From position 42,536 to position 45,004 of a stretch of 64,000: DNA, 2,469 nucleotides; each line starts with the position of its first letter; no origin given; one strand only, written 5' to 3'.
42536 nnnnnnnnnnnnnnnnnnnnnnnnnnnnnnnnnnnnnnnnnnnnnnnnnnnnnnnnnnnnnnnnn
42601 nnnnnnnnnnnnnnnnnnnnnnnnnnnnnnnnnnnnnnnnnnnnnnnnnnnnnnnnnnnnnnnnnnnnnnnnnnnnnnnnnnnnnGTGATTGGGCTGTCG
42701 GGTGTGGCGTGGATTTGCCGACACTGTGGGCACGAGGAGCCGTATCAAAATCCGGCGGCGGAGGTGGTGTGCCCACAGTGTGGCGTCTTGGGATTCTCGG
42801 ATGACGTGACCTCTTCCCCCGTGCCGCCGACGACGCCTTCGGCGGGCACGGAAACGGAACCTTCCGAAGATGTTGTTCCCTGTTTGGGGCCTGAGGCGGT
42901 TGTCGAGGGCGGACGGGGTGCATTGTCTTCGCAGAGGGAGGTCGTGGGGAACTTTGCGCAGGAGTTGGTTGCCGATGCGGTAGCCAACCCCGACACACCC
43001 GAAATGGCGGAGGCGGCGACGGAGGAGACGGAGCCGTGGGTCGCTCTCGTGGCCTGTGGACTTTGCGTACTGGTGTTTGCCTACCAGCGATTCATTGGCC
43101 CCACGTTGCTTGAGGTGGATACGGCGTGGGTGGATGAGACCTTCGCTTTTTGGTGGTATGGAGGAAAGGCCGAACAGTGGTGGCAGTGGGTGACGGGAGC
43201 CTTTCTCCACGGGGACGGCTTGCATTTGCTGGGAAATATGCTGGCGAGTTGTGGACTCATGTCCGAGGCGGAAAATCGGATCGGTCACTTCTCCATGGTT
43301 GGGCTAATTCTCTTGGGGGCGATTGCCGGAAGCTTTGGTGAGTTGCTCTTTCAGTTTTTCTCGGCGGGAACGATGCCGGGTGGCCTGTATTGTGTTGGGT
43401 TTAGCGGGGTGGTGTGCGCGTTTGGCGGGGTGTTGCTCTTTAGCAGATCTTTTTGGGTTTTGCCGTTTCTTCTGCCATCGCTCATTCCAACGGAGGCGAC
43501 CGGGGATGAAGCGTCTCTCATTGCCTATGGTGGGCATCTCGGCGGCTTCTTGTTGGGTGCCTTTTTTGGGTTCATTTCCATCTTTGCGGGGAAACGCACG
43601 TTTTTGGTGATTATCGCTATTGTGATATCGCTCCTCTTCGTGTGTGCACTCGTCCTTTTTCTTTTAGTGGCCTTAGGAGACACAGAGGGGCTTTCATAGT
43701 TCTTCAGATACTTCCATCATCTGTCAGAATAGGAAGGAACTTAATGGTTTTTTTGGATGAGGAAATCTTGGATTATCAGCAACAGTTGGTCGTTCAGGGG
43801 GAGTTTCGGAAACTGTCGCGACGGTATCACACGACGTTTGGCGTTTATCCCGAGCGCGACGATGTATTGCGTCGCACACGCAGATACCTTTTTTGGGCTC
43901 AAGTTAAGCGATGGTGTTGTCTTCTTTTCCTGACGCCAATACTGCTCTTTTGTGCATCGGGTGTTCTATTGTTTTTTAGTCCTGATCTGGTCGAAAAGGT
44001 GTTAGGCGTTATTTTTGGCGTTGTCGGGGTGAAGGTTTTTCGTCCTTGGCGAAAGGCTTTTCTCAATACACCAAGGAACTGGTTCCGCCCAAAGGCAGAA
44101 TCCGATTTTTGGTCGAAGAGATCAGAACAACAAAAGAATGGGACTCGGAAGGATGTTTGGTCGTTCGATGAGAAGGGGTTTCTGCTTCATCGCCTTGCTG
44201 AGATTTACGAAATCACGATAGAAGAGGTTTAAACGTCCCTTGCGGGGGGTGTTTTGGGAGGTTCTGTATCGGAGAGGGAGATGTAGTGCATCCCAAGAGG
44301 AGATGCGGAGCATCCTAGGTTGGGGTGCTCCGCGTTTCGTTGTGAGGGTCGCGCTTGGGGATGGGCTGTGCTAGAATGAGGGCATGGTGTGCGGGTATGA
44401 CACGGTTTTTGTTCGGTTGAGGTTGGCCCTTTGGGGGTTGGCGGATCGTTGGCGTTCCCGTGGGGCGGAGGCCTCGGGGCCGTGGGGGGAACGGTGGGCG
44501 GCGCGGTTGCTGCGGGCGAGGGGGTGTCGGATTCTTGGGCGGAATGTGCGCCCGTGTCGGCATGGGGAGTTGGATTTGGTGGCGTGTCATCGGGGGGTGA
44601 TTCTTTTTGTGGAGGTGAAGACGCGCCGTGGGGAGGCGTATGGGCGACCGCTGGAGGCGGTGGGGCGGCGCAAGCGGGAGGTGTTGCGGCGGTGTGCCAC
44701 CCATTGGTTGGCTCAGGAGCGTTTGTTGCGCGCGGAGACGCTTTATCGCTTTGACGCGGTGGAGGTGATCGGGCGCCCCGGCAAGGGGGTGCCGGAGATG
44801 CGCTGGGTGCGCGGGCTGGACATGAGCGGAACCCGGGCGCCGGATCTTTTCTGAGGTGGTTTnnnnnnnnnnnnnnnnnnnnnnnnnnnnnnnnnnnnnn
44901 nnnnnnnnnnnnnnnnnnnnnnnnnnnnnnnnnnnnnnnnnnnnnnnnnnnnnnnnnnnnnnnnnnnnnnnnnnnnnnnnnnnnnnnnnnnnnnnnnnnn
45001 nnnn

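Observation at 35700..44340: Lower-GC island encoding eukaryote-like repeat proteins and membrane proteases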

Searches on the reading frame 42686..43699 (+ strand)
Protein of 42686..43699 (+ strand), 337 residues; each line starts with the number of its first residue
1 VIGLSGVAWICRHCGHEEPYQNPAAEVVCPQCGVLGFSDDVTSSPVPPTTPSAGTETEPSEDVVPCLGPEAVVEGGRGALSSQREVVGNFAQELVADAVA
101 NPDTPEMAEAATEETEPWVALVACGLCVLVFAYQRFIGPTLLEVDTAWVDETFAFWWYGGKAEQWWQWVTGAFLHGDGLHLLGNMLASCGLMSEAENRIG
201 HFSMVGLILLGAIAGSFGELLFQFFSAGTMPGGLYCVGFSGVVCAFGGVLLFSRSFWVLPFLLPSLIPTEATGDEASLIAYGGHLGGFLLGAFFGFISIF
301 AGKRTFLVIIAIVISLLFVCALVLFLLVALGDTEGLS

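Call 5: search_protein_families(library=pfam, proteins=[window:42686-43699:+], max_evalue=0.01)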
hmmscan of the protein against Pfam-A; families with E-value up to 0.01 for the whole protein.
window:42686-43699:+ (337 aa): 1 family
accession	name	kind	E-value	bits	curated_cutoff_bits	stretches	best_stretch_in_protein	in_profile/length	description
PF01694.28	Rhomboid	-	3.2e-14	53.8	22.6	1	163-297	2-139/143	Rhomboid domain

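Call 49: search_protein_families(library=ncbifam, proteins=[window:42686-43699:+], max_evalue=0.01)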
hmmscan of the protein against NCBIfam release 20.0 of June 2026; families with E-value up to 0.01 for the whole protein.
window:42686-43699:+ (337 aa): 3 families
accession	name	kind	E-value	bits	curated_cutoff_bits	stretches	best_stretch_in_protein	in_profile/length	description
TIGR04239.1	rhombo_GlpG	equivalog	5.8e-09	36.1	250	1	117-245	94-206/271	rhomboid family intramembrane serine protease GlpG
NF008155.0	PRK10907.1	equivalog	7.5e-08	32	335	1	119-245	96-206/276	rhomboid family intramembrane serine protease GlpG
TIGR03902.1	rhom_GG_sort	equivalog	1e-06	28.8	84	1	152-245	3-89/154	rhombosortase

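Call 62: search_protein_families(library=padloc, proteins=[window:42686-43699:+], max_evalue=0.01)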
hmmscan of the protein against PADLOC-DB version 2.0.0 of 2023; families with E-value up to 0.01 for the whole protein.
window:42686-43699:+ (337 aa): 1 family
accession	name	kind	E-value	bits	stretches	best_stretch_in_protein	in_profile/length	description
PDLC01691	Cas12f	-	0.0007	17.6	1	11-43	291-322/332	CAS-V-F; effector__SPE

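Call 63: search_protein_families(library=phrogs, proteins=[window:42686-43699:+], max_evalue=0.01)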
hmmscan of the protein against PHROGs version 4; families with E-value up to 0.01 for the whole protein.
window:42686-43699:+ (337 aa): 0 families

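Call 69: find_homologous_proteins(query=window:42686-43699:+)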
Query window:42686-43699:+ (337 aa): 3 proteins with E <= 0.001 among 8000 candidates.
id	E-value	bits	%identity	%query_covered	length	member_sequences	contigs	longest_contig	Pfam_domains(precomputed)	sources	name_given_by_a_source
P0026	1.2e-223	760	99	100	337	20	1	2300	PF01694.29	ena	-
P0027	3.7e-138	479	78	87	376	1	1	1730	PF01694.29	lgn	-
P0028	7.2e-70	254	45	91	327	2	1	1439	PF01694.29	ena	-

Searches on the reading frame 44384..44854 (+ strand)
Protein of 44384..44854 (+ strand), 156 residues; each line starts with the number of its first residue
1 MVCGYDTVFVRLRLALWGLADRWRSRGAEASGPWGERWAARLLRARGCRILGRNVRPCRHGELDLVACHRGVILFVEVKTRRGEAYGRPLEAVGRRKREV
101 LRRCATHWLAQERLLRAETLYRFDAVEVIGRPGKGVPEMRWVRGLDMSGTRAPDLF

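Call 5: search_protein_families(library=pfam, proteins=[window:44384-44854:+], max_evalue=0.01)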
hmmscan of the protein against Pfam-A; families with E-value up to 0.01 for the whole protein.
window:44384-44854:+ (156 aa): 2 families
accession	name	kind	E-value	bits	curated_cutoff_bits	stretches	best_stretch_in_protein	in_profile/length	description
PF02021.23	UPF0102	-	4.8e-25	88.2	23.6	1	35-128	1-80/80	Uncharacterised protein family UPF0102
PF08378.17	NERD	-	2.1e-05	25.4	22.1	1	32-88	2-64/111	Nuclease-related domain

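Call 12: find_encoding_contigs(protein=window:44384-44854:+, flank=10000, max_places=10)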
Protein window:44384-44854:+ (156 aa): 1 contig read that carries it; 1 place shown.
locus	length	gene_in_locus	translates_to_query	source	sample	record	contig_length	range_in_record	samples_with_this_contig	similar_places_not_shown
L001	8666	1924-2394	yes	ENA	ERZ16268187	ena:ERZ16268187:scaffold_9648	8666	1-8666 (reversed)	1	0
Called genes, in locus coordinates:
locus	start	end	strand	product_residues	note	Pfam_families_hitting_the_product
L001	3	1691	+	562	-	?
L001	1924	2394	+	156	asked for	PF02021:UPF0102, PF08378:NERD (weak)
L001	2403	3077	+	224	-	PF09997:DUF2238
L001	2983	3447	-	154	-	PF02130:YbeY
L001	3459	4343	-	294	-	PF00892:EamA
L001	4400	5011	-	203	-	PF17836:PglD_N, PF00132:Hexapep (weak)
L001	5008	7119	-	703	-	-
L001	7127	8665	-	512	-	?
